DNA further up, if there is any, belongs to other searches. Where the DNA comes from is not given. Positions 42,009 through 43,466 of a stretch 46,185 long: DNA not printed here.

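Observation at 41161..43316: RiPP-like cluster with a PqqD RRE but no known maturase: C45 Ntn acyltransferase/peptidase + soluble S24/S26-like peptidase + PqqD + 28-aa peptide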

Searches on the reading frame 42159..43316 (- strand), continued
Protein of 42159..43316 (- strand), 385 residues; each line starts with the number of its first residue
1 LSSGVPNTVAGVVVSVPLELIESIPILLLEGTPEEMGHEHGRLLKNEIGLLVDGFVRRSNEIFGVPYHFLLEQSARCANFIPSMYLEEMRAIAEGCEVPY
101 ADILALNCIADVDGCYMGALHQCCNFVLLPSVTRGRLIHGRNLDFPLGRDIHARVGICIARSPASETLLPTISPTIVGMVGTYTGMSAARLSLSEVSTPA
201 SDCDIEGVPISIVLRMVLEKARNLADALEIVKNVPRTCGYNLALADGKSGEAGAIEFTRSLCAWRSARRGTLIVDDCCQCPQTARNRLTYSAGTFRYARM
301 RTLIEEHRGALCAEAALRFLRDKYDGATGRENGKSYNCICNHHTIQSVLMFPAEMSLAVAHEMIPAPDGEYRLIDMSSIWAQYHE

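Call 22: find_encoding_contigs(protein=P0003, flank=10000, max_places=2)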
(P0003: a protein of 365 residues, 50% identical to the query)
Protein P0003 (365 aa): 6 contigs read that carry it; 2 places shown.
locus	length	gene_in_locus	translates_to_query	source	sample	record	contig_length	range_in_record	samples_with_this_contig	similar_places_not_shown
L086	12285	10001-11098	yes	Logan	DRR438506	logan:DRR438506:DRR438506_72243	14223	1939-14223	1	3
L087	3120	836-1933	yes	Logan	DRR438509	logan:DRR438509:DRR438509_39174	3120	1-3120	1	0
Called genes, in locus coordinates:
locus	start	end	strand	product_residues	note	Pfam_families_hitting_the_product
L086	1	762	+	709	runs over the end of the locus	-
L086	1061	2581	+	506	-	PF13353:Fer4_12, PF04055:Radical_SAM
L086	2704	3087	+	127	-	-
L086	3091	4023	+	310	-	-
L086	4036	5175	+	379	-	-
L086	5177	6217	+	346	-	-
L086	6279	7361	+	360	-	-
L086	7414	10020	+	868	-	PF14907:NTP_transf_5, PF04413:Glycos_transf_N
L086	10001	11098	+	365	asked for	PF03417:AAT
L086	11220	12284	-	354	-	?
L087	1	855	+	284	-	?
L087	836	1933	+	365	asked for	PF03417:AAT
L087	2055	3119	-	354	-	?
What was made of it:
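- L086 has a radical SAM gene about 8 kb upstream (call 22).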

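Call 28: search_protein_families(library=pfam, proteins=[L084:15162-16136:+], max_evalue=0.01)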
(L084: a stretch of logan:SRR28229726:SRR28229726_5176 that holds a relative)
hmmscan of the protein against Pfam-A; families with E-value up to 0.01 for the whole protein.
L084:15162-16136:+ (324 aa): 1 family
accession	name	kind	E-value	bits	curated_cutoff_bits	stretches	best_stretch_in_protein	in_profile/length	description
PF13521.12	AAA_28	-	0.004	17.8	27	1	112-146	3-38/164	AAA domain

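Call 33: find_encoding_contigs(protein=P0016, flank=10000, max_places=1)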
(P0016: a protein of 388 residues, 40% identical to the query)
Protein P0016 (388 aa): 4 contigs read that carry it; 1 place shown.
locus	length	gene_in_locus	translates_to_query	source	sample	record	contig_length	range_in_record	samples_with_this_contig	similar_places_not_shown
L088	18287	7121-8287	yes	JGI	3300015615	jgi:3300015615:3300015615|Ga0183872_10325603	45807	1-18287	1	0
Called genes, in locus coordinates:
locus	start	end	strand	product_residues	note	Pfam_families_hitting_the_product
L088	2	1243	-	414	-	?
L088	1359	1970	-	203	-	-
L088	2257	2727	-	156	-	PF20137:BubE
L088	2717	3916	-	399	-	PF20590:DUF6791, PF00899:ThiF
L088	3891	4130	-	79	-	PF14452:Multi_ubiq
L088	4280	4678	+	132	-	PF13560:HTH_31, PF01381:HTH_3 (weak)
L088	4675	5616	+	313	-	PF06114:Peptidase_M78 (weak)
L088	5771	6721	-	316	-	PF02899:Phage_int_SAM_1, PF13495:Phage_int_SAM_4, PF00589:Phage_integrase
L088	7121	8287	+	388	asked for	PF03417:AAT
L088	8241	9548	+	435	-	PF14907:NTP_transf_5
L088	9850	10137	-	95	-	PF05402:PqqD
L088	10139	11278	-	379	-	-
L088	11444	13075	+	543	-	PF00664:ABC_membrane, PF00005:ABC_tran, PF13304:AAA_21 (faint)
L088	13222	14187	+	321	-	-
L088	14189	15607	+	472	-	-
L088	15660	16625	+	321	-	PF07610:DUF1573, PF22544:HYDIN_VesB_CFA65-like_Ig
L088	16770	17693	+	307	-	PF07610:DUF1573 (weak), PF22544:HYDIN_VesB_CFA65-like_Ig (faint)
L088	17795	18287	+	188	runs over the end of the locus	-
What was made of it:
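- An ABC exporter lies next to the peptide in L088 (call 33).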

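Call 34: find_encoding_contigs(protein=P0011, flank=10000, max_places=1)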
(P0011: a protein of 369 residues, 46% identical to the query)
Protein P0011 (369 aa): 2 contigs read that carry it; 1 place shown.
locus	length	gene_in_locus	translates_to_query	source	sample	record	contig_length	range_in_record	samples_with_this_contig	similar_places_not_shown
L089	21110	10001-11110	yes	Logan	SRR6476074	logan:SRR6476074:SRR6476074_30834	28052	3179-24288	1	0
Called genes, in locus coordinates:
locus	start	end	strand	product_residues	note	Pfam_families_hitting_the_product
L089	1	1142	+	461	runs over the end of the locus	PF05137:PilN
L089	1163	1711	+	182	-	PF04350:PilO (weak), PF10741:T2SSM_b (weak)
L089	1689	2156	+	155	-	-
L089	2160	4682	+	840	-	PF03958:Secretin_N, PF00263:Secretin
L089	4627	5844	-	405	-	PF28597:T2SSF_N, PF00482:T2SSF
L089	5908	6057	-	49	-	-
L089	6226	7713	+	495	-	PF05157:MshEN, PF00437:T2SSE, PF13401:AAA_22 (weak)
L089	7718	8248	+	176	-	-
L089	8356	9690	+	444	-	PF01547:SBP_bac_1, PF13416:SBP_bac_8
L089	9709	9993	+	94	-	PF05402:PqqD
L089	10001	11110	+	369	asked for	PF03417:AAT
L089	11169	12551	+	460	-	PF00132:Hexapep (faint), PF00483:NTP_transferase, PF12804:NTP_transf_3, PF25084:LbH_EIF2B (faint), PF25087:GMPPB_C (faint)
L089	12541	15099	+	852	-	PF10142:PhoPQ_related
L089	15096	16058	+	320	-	-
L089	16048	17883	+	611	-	PF13174:TPR_6 (faint)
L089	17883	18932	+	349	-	PF22544:HYDIN_VesB_CFA65-like_Ig, PF07610:DUF1573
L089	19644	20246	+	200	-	PF03412:Peptidase_C39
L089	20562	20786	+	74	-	-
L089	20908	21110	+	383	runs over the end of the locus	-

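Call 35: find_encoding_contigs(protein=P0009, flank=10000, max_places=1)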
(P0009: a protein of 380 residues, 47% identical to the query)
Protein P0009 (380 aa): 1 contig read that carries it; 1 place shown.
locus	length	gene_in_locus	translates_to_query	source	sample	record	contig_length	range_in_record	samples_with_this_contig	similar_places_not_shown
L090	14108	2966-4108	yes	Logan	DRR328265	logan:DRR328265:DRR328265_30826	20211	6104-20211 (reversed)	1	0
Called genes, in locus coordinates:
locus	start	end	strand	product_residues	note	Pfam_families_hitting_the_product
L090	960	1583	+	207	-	-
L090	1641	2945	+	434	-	PF04413:Glycos_transf_N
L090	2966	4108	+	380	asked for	PF03417:AAT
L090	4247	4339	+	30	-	-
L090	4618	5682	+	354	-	PF14607:GxDLY, PF14606:Lipase_GDSL_3, PF13472:Lipase_GDSL_2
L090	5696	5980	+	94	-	PF05402:PqqD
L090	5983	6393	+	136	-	-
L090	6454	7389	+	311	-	PF27840:ScmC (weak)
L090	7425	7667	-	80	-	-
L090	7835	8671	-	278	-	PF14907:NTP_transf_5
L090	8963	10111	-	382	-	-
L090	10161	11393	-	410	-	-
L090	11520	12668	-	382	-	-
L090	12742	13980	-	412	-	-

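Call 37: search_protein_families(library=ncbifam, proteins=[L090:6454-7389:+, L084:15162-16136:+, L088:13222-14187:+, L088:8241-9548:+, L090:5983-6393:+, L035:6857-8353:+, L035:8409-9962:+, L033:6572-7606:-, L088:14189-15607:+], max_evalue=0.1)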
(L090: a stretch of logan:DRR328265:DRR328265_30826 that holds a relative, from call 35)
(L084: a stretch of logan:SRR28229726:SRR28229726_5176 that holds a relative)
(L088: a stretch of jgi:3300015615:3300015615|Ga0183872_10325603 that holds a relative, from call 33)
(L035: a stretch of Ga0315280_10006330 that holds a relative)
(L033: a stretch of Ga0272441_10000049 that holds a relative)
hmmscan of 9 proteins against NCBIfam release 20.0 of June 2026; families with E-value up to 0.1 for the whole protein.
L090:6454-7389:+ (311 aa): 3 families
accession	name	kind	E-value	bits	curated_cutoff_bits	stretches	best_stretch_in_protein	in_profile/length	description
TIGR04352.1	HprK_rel_A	equivalog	2.6e-13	49.7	200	1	86-187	91-192/280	HprK-related kinase A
TIGR04249.1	SCM_chp_ScmC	equivalog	0.0021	17.4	125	1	92-197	126-221/292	SynChlorMet cassette protein ScmC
TIGR03499.1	FlhF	equivalog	0.05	13.6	174.15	1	96-126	191-221/286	flagellar biosynthesis GTPase FlhF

L084:15162-16136:+ (324 aa): 4 families
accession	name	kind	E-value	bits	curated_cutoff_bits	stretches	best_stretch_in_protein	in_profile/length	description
TIGR04352.1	HprK_rel_A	equivalog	0.00049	19.3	200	1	89-150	89-150/280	HprK-related kinase A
TIGR04355.1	HprK_rel_B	hypoth_equivalog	0.054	12.6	200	1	97-141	145-189/351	HprK-related kinase B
TIGR00679.1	hpr-ser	equivalog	0.075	12.3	240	0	98-143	133-178/300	HPr(Ser) kinase/phosphatase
NF006821.0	PRK09344.1-3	subfamily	0.089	11.4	369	0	108-169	218-284/525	phosphoenolpyruvate carboxykinase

L088:13222-14187:+ (321 aa): 3 families
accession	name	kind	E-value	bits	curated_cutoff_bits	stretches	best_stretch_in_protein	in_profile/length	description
TIGR04352.1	HprK_rel_A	equivalog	0.00069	18.8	200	1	107-167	94-154/280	HprK-related kinase A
TIGR00679.1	hpr-ser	equivalog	0.0013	18.1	240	1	84-157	106-179/300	HPr(Ser) kinase/phosphatase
NF003883.0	PRK05428.2-1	equivalog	0.022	14.1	252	1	109-157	15-63/189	HPr kinase/phosphorylase-related protein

L088:8241-9548:+ (435 aa): 0 families

L090:5983-6393:+ (136 aa): 0 families

L035:6857-8353:+ (498 aa): 65 families (the best 25 are shown)
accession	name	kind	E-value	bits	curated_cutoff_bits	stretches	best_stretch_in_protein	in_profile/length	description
TIGR04064.1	rSAM_nif11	equivalog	3.5e-43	148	518.7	1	87-471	64-439/459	nif11-like peptide radical SAM maturase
NF047865.1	rSAM_PapB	equivalog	2.7e-42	145.2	340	1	102-446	4-330/330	PapB family radical SAM/SPASM ranthipeptide maturase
TIGR03974.1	rSAM_six_Cys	equivalog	7.1e-40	137.2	425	1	97-459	93-443/451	thioether cross-link-forming SCIFF peptide maturase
NF040492.1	not_ScfB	exception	2e-36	125.9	855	2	102-271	96-265/450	ScfB-related radical SAM/SPASM orphan maturase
TIGR03906.1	quino_hemo_SAM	equivalog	6.1e-30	104.3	453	1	90-433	83-415/467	quinohemoprotein amine dehydrogenase maturation protein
TIGR04068.1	rSAM_ocin_clost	equivalog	1.1e-26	93.8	500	2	99-250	82-234/462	Cys-rich peptide radical SAM maturase CcpM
NF050038.1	rSAM_RiPP_GggB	equivalog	2.5e-24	86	650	1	95-285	36-218/398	streptosactin maturase GggB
TIGR04280.1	geopep_mat_rSAM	hypoth_equivalog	2.3e-22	79.6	400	1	107-247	90-229/428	geopeptide radical SAM maturase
TIGR03978.1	rSAM_paired_1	equivalog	4e-22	78.6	370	1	107-260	89-239/466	His-Xaa-Ser system radical SAM maturase HxsB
TIGR04083.1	rSAM_pep_methan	hypoth_equivalog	1.7e-20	73.2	300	1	110-433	9-311/376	TIGR04083 family peptide-modifying radical SAM enzyme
NF035951.1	rSAM_RumMC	equivalog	8e-20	71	720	2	100-251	111-262/510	RumMC family radical SAM sactipeptide maturase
NF041298.1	rSAM_mat_DynA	equivalog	9.2e-20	70.9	450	2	108-250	8-148/356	dynobactin maturation radical SAM/SPASM protein DynA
NF038170.1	lachnocin_rSAM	equivalog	1.4e-18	67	550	2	100-249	75-224/440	lachnocin radical SAM maturase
TIGR03942.1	sulfatase_rSAM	equivalog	1.4e-17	63.8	349.45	1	107-249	7-149/363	anaerobic sulfatase maturase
TIGR04269.1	SAM_SPASM_FxsB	subfamily_domain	7.3e-17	61.4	370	1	103-263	4-169/363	FxsB family cyclophane-forming radical SAM/SPASM peptide maturase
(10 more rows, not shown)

L035:8409-9962:+ (517 aa): 69 families (the best 25 are shown)
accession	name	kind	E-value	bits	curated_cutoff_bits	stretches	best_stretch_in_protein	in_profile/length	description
TIGR04064.1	rSAM_nif11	equivalog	2.2e-64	217.9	518.7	1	38-464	19-441/459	nif11-like peptide radical SAM maturase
NF047865.1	rSAM_PapB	equivalog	1.9e-56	191.7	340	1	100-437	6-330/330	PapB family radical SAM/SPASM ranthipeptide maturase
TIGR03974.1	rSAM_six_Cys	equivalog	2.2e-55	188.4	425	1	13-454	4-447/451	thioether cross-link-forming SCIFF peptide maturase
NF040492.1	not_ScfB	exception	2.1e-48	165.3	855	1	13-453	7-445/450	ScfB-related radical SAM/SPASM orphan maturase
TIGR03906.1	quino_hemo_SAM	equivalog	6.3e-48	163.6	453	1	13-468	6-459/467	quinohemoprotein amine dehydrogenase maturation protein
TIGR04068.1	rSAM_ocin_clost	equivalog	1e-35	123.6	500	1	10-443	2-440/462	Cys-rich peptide radical SAM maturase CcpM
TIGR04280.1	geopep_mat_rSAM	hypoth_equivalog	8.1e-28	97.5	400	2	92-246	79-230/428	geopeptide radical SAM maturase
NF035951.1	rSAM_RumMC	equivalog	2.2e-27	95.9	720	1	83-239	98-252/510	RumMC family radical SAM sactipeptide maturase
TIGR04163.1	rSAM_cobopep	equivalog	5.6e-27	94.5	375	2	103-246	70-208/428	peptide-modifying radical SAM enzyme CbpB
TIGR03942.1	sulfatase_rSAM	equivalog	4.6e-25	88.5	349.45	1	105-433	9-334/363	anaerobic sulfatase maturase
TIGR03978.1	rSAM_paired_1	equivalog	1.8e-24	86.4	370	1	102-243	88-224/466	His-Xaa-Ser system radical SAM maturase HxsB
NF041298.1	rSAM_mat_DynA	equivalog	4.4e-23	81.8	450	2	104-246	8-146/356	dynobactin maturation radical SAM/SPASM protein DynA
TIGR04115.1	rSAM_Cxxx_rpt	equivalog_domain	7.7e-21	75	350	1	100-378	5-274/359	radical SAM peptide maturase, CXXX-repeat target family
NF041707.1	rSAM_YhhB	equivalog_domain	8.8e-21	74.2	445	1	103-267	8-173/369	cyclophane-forming radical SAM/SPASM peptide maturase YhhB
NF038107.1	rSAM_NF038107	equivalog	1.3e-18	67.1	600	1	95-246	83-233/444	Cys-every-fifth radical SAM/SPASM peptide maturase CefB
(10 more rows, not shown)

L033:6572-7606:- (344 aa): 4 families
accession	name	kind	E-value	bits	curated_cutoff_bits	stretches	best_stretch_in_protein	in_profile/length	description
TIGR04352.1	HprK_rel_A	equivalog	0.00015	21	200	1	114-204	88-178/280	HprK-related kinase A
TIGR04355.1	HprK_rel_B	hypoth_equivalog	0.0011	18.2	200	1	124-187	146-207/351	HprK-related kinase B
TIGR00679.1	hpr-ser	equivalog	0.0036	16.6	240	1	114-169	123-178/300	HPr(Ser) kinase/phosphatase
NF010425.0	PRK13851.1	equivalog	0.067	12.1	461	0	113-157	142-185/344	type IV secretion system protein VirB11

L088:14189-15607:+ (472 aa): 0 families
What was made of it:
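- The L090 kinase-like protein weakly hits ScmC (calls 35, 37).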

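Call 59: search_protein_families(library=padloc, proteins=[window:42159-43316:-], max_evalue=0.01)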
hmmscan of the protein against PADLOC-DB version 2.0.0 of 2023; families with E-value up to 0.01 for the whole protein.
window:42159-43316:- (385 aa): 0 families

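Call 63: search_protein_families(library=pfam, proteins=[L088:14189-15607:+, L002:247-1956:+, L033:8252-9730:-, L086:4036-5175:+, L086:5177-6217:+, L086:6279-7361:+, L086:2704-3087:+, L090:8963-10111:-, L090:10161-11393:-, L088:10139-11278:-], max_evalue=0.01)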
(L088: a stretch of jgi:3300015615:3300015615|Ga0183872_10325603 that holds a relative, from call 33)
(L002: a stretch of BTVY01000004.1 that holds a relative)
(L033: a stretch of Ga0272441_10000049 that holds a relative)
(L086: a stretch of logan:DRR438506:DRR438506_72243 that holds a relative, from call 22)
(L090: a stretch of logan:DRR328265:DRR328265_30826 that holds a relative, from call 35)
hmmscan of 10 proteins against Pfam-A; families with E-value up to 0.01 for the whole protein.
L088:14189-15607:+ (472 aa): 0 families

L002:247-1956:+ (569 aa): 0 families

L033:8252-9730:- (492 aa): 3 families
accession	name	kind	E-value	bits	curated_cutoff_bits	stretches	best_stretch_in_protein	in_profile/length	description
PF13174.12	TPR_6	-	1.8e-07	31.8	26.3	0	438-468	3-33/33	Tetratricopeptide repeat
PF13428.12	TPR_14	-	0.0027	18.7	23.5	0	437-476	3-42/44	Tetratricopeptide repeat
PF13525.12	YfiO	-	0.0038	17.4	25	0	442-476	12-46/203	Outer membrane lipoprotein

L086:4036-5175:+ (379 aa): 0 families

L086:5177-6217:+ (346 aa): 1 family
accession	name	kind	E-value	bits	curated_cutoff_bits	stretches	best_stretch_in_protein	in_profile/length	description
PF13646.12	HEAT_2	-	3.9e-05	24.3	27.7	0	192-276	8-83/88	HEAT repeats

L086:6279-7361:+ (360 aa): 0 families

L086:2704-3087:+ (127 aa): 0 families

L090:8963-10111:- (382 aa): 0 families

L090:10161-11393:- (410 aa): 0 families

L088:10139-11278:- (379 aa): 1 family
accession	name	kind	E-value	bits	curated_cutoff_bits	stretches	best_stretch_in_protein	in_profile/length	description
PF13416.11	SBP_bac_8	-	0.00074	19.8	27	1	30-309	5-271/279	Bacterial extracellular solute-binding protein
